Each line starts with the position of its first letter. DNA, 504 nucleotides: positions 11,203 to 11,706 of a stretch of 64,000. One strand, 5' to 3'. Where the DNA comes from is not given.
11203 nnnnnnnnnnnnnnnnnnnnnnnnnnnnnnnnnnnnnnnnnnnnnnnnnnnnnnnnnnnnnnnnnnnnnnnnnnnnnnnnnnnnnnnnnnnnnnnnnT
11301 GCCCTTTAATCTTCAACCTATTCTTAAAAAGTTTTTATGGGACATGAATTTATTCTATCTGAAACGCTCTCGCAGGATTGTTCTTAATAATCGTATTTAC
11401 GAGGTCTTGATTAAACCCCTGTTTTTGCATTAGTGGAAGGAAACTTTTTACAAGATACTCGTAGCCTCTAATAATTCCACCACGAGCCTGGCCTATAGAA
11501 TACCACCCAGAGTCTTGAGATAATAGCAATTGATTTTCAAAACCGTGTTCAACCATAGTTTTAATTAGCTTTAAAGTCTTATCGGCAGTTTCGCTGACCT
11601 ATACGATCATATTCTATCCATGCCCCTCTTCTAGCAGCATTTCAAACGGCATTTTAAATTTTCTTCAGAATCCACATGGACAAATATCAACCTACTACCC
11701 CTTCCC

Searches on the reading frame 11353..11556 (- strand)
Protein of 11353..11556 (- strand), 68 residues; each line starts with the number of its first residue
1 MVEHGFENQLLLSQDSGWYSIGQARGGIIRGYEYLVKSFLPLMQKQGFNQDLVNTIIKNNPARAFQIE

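Call 83: search_solved_structures(query=window:11353-11556:-, max_evalue=0.01)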
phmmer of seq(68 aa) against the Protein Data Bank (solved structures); distinct sequences matched with E-value up to 0.01: 4.
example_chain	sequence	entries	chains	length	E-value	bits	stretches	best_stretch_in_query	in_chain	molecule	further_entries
1bf6_A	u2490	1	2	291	2.4e-06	30.7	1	3-66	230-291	PHOSPHOTRIESTERASE HOMOLOGY PROTEIN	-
4lef_C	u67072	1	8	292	2.4e-06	30.7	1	3-66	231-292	Phosphotriesterase homology protein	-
3k2g_A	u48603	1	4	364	0.00014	25.2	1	2-66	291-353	Resiniferatoxin-binding, phosphotriesterase-related protein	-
3msr_A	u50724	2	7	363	0.0012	22.2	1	2-65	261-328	amidohydrolases | amidohydrolase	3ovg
